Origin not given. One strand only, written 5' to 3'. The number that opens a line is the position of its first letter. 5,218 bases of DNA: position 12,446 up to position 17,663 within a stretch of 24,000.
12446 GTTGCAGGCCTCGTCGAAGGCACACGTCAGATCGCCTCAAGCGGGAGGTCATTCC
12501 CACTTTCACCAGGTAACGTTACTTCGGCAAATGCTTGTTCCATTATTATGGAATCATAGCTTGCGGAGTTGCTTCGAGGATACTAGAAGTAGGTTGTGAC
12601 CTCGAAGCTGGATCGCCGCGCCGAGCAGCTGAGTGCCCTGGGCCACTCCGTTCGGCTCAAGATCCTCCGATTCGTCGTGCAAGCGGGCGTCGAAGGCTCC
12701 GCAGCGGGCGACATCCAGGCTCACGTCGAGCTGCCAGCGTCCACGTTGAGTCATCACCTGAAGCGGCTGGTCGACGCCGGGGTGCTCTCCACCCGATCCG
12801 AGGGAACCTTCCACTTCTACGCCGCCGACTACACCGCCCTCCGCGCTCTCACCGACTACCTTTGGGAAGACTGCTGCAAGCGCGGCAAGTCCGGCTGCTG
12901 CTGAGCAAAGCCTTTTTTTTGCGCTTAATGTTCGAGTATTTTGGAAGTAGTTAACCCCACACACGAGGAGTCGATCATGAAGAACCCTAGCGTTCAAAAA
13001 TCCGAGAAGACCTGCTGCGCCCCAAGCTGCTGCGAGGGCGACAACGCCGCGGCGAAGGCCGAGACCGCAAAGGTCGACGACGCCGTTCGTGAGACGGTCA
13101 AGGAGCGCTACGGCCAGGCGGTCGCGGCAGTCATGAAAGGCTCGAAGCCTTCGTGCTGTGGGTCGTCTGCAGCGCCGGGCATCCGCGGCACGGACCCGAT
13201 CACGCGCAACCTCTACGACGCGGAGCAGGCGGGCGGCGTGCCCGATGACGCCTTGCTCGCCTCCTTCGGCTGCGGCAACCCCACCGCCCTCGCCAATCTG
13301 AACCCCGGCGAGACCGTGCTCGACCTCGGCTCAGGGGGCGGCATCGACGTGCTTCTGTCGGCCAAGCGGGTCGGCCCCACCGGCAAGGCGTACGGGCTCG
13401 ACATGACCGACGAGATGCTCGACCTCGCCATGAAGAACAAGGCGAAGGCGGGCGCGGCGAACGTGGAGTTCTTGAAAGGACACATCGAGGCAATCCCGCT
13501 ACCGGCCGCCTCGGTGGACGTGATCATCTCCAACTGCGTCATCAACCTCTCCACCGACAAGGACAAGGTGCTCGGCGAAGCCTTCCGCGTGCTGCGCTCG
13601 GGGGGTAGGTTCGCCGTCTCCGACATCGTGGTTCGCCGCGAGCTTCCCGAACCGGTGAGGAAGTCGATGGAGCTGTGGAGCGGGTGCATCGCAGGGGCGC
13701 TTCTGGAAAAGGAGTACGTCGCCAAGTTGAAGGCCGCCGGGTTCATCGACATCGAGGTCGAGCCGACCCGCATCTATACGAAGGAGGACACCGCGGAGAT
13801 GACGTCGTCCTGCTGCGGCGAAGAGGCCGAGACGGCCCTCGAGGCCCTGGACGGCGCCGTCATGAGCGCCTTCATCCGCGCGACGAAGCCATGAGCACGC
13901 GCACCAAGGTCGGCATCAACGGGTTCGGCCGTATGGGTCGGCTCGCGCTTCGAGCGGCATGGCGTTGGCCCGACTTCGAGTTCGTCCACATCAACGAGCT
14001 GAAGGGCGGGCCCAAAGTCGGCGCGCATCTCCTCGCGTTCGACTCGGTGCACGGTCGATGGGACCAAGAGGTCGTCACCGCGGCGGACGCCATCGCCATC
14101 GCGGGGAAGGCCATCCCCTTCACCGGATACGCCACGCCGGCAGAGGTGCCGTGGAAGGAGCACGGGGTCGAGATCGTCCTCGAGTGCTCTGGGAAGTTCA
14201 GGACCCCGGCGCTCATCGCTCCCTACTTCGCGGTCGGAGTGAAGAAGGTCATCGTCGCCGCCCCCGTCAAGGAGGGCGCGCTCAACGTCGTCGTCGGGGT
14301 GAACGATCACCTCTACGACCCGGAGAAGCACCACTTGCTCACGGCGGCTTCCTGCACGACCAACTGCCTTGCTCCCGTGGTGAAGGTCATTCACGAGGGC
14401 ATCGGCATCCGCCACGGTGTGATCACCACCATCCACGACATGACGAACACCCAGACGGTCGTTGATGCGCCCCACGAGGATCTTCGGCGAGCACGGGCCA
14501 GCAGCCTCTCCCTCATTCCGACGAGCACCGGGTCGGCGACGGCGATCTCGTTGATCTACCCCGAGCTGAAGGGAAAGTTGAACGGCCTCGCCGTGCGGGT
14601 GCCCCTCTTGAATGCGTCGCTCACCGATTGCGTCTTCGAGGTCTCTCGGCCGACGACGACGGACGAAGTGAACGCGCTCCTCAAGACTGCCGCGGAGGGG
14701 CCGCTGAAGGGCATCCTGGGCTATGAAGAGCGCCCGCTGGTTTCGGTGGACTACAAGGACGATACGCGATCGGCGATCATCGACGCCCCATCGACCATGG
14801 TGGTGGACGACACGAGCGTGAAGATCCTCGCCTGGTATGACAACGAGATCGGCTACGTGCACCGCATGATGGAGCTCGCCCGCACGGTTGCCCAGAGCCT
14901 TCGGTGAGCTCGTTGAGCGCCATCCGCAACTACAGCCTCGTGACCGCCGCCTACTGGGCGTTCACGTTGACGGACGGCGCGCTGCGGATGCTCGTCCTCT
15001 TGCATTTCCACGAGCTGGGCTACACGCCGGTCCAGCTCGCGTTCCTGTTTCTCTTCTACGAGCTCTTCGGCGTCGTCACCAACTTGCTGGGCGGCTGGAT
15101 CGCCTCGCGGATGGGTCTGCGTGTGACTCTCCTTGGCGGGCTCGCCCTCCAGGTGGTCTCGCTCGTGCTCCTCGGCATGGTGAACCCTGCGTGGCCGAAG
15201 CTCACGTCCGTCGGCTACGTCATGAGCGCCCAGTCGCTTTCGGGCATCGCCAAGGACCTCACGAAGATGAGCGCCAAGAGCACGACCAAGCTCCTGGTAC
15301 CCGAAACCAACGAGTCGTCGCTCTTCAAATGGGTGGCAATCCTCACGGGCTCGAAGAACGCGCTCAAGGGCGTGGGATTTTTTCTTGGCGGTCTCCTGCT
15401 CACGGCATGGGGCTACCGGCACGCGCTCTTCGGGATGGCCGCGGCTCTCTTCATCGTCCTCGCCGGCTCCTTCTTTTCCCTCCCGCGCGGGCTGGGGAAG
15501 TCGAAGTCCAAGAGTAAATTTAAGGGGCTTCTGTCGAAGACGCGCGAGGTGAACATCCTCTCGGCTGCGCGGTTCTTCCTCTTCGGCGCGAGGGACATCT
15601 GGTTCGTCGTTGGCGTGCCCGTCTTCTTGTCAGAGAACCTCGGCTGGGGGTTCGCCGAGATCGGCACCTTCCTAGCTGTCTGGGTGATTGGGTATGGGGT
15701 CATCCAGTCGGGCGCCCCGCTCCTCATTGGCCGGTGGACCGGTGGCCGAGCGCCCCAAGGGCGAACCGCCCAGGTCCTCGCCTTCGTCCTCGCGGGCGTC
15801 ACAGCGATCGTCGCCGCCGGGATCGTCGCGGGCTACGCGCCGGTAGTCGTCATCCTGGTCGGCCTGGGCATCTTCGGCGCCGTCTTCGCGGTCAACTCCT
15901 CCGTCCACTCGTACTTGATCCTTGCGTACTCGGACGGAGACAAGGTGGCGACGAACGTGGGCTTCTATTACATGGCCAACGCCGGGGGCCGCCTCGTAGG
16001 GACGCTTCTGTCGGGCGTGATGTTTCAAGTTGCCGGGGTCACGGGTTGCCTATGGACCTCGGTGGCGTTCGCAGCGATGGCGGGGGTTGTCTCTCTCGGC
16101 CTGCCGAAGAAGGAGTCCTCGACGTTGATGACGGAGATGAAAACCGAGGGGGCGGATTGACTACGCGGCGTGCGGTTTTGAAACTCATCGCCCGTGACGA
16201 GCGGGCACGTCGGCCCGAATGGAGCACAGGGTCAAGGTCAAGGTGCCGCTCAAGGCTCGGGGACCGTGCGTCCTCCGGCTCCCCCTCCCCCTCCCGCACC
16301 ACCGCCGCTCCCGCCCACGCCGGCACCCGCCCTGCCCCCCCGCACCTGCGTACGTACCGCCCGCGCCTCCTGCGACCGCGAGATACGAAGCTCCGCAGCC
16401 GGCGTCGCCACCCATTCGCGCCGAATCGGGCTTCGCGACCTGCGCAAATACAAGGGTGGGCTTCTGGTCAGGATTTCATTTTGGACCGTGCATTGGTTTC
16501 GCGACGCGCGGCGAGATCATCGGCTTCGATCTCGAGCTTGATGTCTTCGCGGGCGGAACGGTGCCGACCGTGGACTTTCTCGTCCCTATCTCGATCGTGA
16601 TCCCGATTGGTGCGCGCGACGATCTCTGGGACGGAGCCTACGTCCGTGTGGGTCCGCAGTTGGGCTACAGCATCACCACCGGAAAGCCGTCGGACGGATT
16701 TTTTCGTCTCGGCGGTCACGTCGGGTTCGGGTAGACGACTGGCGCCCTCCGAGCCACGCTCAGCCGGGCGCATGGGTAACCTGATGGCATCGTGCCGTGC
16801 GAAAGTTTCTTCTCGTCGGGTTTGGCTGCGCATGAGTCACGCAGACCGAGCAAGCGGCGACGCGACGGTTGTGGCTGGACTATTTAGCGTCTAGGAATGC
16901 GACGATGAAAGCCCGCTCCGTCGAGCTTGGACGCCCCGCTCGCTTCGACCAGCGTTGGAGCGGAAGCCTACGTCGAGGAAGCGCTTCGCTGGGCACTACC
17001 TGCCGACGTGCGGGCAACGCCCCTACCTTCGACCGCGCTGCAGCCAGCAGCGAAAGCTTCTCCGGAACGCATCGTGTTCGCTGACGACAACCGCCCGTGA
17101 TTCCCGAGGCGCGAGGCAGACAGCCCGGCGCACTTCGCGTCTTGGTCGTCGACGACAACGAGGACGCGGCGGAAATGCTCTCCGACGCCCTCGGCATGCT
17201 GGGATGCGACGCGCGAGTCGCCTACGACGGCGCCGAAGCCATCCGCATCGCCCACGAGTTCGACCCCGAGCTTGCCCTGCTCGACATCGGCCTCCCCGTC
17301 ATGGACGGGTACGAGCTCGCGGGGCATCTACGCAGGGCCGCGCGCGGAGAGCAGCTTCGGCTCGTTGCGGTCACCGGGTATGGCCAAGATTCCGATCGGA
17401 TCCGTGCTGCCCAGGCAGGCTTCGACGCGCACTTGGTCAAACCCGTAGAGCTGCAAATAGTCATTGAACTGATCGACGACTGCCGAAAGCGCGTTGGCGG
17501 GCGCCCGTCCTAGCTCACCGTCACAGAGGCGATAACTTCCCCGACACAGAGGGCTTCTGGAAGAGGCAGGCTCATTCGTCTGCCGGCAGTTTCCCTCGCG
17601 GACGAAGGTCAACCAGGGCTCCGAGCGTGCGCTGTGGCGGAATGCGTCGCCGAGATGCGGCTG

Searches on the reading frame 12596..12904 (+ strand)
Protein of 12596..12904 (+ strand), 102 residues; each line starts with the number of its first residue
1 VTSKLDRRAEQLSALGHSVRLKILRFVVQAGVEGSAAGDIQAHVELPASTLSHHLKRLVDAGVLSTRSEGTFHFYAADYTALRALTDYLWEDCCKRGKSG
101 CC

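Call 61: search_protein_families(library=pfam, proteins=[window:12596-12904:+], max_evalue=0.01)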
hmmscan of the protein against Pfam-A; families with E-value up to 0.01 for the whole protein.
window:12596-12904:+ (102 aa): 9 families
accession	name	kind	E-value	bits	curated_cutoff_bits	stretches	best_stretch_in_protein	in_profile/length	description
PF12840.13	HTH_20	-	1.3e-10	41.6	27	1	15-65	1-49/51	Helix-turn-helix domain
PF01022.26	HTH_5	-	3.5e-08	33.6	22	1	18-65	2-46/47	Bacterial regulatory protein, arsR family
PF24038.1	DUF7347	-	0.0003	21.4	27.6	1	10-66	3-60/77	Domain of unknown function (DUF7347)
PF24266.1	HTH_HVO_0163_N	-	0.0016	18.9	31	1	45-81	27-64/70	HVO_0163, N-terminal HTH domain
PF13412.12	HTH_24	-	0.002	18.1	21.9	1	39-64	22-47/48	Winged helix-turn-helix DNA-binding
PF24033.1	DUF7342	-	0.0029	18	31.6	1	27-82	10-65/150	Family of unknown function (DUF7342)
PF09339.16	HTH_IclR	-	0.0038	17.4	22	1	33-66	17-50/52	IclR helix-turn-helix domain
PF12802.13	MarR_2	-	0.0077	16.8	27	0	33-68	20-54/61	MarR family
PF03428.19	RP-C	-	0.0081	16.4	24.4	0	42-73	79-110/175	Replication protein C N-terminal domain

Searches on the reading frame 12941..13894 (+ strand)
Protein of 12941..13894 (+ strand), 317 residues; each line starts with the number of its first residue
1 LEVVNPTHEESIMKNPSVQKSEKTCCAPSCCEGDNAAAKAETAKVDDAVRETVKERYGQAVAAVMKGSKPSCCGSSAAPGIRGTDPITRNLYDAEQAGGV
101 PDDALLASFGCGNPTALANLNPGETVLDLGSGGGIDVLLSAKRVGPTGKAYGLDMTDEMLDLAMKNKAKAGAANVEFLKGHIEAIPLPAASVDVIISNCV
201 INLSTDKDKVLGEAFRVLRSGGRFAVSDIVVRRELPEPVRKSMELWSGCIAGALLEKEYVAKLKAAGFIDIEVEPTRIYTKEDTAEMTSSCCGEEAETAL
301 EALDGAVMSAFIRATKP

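Call 27: search_protein_families(library=pfam, proteins=[window:12941-13894:+])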
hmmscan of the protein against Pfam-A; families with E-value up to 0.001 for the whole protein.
window:12941-13894:+ (317 aa): 11 families
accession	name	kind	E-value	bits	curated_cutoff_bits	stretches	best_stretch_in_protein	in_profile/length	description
PF13847.12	Methyltransf_31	-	9e-36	123.2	27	1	121-259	2-137/145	Methyltransferase domain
PF08241.18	Methyltransf_11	-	5e-19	69.2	21.2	1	127-225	1-94/95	Methyltransferase domain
PF13649.12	Methyltransf_25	-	5.5e-19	69.1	27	1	126-222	1-97/97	Methyltransferase domain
PF01209.24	Ubie_methyltran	-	7.7e-17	61.9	20.1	1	119-248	44-171/233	ubiE/COQ5 methyltransferase family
PF08242.18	Methyltransf_12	-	9.6e-10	39.5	30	1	127-224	1-98/98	Methyltransferase domain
PF20922.3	Anamorsin_N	-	2.9e-08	34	27.1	1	167-292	28-140/163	Anamorsin, N-terminal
PF13489.12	Methyltransf_23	-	1.3e-07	31.9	27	1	117-247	17-133/164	Methyltransferase domain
PF06325.19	PrmA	-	7.4e-06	26.1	22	1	120-233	159-265/296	Ribosomal protein L11 methyltransferase (PrmA)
PF01135.25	PCMT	-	8.6e-06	26.1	20.3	1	117-180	68-131/210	Protein-L-isoaspartate(D-aspartate) O-methyltransferase (PCMT)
PF05148.21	Methyltransf_8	-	0.00011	22.6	27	1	179-233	110-163/219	Hypothetical methyltransferase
PF05175.20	MTS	-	0.00016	21.8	23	1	122-236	31-145/170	Methyltransferase small domain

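Call 38: search_protein_families(library=ncbifam, proteins=[window:12941-13894:+], max_evalue=0.00001)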
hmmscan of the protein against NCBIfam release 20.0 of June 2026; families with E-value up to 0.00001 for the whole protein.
window:12941-13894:+ (317 aa): 28 families (the best 25 are shown)
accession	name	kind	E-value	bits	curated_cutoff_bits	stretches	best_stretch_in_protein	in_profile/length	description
NF008823.0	PRK11873.1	subfamily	2.6e-105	351.8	263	1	46-317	4-268/272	arsenite methyltransferase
NF041537.1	ArsM_AhpD_UU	exception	3.8e-53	180.5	510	1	48-273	12-227/345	arsenite methyltransferase/AhpD domain selenoprotein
NF047649.1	MTase_UXPK_star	exception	9.8e-52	175.7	460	1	45-272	9-227/283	methyltransferase/UXPK-star double selenoprotein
NF041536.1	ArsM_DUF2284_UU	exception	8.3e-45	153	575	1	83-273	37-227/459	arsenite methyltransferase/DUF2284 domain selenoprotein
NF040538.1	methyl_ArsM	equivalog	1e-43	149.9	500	2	178-274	157-256/356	arsinothricin biosynthesis methyltransferase ArsM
NF038099.1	AsSugarArsM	exception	6.5e-29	101.1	400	1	106-286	42-231/321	arsenosugar biosynthesis arsenite methyltransferase ArsM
NF045667.1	MTase_DVU1556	equivalog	3.6e-26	91.9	155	1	116-269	16-161/213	DVU_1556 family methyltransferase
NF040539.1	AST_met_ArsM_2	exception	1.4e-24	87.4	240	1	71-275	2-212/262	putative arsinothricin biosynthesis methyltransferase ArsM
NF001240.0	PRK00216.1-1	equivalog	2.1e-15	56.5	378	1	117-246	58-186/251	bifunctional demethylmenaquinone methyltransferase/2-methoxy-6-polyprenyl-1,4-benzoquinol methylase UbiE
NF001244.0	PRK00216.1-5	equivalog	3.3e-15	56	216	1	120-239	46-164/236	bifunctional demethylmenaquinone methyltransferase/2-methoxy-6-polyprenyl-1,4-benzoquinol methylase UbiE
TIGR02072.1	BioC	equivalog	8.4e-15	55.2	184.95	1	124-231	36-137/244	malonyl-ACP O-methyltransferase BioC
TIGR01934.1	MenG_MenH_UbiE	subfamily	2e-14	53.4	158.35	1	120-234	37-149/223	ubiquinone/menaquinone biosynthesis methyltransferase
NF052510.1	methyltran_MpqE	exception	2.4e-13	50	335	1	118-227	42-152/234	methyl-plastoquinone biosynthesis methyltransferase MpqE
NF043040.1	corrin_prot_MT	hypoth_equivalog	5e-13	49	180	1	120-237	38-158/216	corrinoid protein-associated methyltransferase CpaM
NF001242.0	PRK00216.1-3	equivalog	5.9e-12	45.5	351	1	123-227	71-176/258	bifunctional demethylmenaquinone methyltransferase/2-methoxy-6-polyprenyl-1,4-benzoquinol methylase UbiE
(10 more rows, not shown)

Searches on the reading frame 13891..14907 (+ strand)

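Call 38: search_protein_families(library=ncbifam, proteins=[window:13891-14907:+], max_evalue=0.00001)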
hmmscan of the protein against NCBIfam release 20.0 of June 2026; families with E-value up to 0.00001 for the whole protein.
window:13891-14907:+ (338 aa): 9 families
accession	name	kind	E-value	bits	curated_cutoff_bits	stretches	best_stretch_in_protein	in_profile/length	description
NF033735.1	G3PDH_Arsen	exception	4e-169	562.2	450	1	7-330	1-323/323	ArsJ-associated glyceraldehyde-3-phosphate dehydrogenase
NF006512.0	PRK08955.1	equivalog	2.5e-158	526.7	563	1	5-335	3-332/334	glyceraldehyde-3-phosphate dehydrogenase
NF005830.0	PRK07729.1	equivalog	8.6e-118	393.1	546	1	4-337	2-334/343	glyceraldehyde-3-phosphate dehydrogenase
TIGR01534.1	GAPDH-I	equivalog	2.6e-112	375.3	367.2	1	6-327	1-329/330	type I glyceraldehyde-3-phosphate dehydrogenase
NF005641.0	PRK07403.1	equivalog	3.4e-102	342.1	616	1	6-336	3-335/337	type I glyceraldehyde-3-phosphate dehydrogenase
TIGR01532.1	E4PD_g-proteo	equivalog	5.4e-85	285.5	530.55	1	6-327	1-324/325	erythrose-4-phosphate dehydrogenase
NF010058.0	PRK13535.1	equivalog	2e-84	283.6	539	1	6-335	4-335/339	erythrose-4-phosphate dehydrogenase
NF011954.0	PRK15425.1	equivalog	2.8e-80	269.8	662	1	5-331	3-327/331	glyceraldehyde-3-phosphate dehydrogenase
NF006139.0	PRK08289.1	equivalog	2e-66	224.6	431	1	6-335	130-471/480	glyceraldehyde-3-phosphate dehydrogenase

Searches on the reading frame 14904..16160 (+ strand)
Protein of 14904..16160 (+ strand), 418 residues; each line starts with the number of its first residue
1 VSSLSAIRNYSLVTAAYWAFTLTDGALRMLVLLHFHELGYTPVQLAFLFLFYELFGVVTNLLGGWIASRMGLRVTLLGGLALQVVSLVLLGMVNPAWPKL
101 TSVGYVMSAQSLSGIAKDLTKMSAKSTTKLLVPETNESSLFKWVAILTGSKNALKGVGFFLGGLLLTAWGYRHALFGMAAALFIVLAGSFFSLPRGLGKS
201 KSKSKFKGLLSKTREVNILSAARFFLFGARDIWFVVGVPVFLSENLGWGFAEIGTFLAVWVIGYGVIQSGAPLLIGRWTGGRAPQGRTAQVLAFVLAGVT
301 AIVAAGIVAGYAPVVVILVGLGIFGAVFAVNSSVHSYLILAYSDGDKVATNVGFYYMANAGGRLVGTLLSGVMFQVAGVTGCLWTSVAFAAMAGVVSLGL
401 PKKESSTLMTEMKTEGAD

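Call 27: search_protein_families(library=pfam, proteins=[window:14904-16160:+])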
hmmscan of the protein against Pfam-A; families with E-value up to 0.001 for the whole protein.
window:14904-16160:+ (418 aa): 1 family
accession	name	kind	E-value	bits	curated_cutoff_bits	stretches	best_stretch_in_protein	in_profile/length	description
PF07690.21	MFS_1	-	1.9e-18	66.9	33.4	2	16-279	4-266/347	Major Facilitator Superfamily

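Call 38: search_protein_families(library=ncbifam, proteins=[window:14904-16160:+], max_evalue=0.00001)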
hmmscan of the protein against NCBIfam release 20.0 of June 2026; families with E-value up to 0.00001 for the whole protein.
window:14904-16160:+ (418 aa): 1 family
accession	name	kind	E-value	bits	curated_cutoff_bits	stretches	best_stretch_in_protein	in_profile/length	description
NF033734.1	MFS_ArsJ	equivalog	4.3e-170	566.1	400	1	8-398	1-390/392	organoarsenical effux MFS transporter ArsJ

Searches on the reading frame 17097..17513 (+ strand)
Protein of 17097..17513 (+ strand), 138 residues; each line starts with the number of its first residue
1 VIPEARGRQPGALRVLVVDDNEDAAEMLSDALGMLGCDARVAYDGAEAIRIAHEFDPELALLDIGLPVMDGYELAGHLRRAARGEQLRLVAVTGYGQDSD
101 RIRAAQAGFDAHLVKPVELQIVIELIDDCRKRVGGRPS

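Call 61: search_protein_families(library=pfam, proteins=[window:17097-17513:+], max_evalue=0.01)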
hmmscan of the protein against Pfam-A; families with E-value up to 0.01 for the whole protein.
window:17097-17513:+ (138 aa): 1 family
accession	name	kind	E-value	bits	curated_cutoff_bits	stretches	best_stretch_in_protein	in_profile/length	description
PF00072.30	Response_reg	-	2.9e-22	79.4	30.2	1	15-125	1-109/111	Response regulator receiver domain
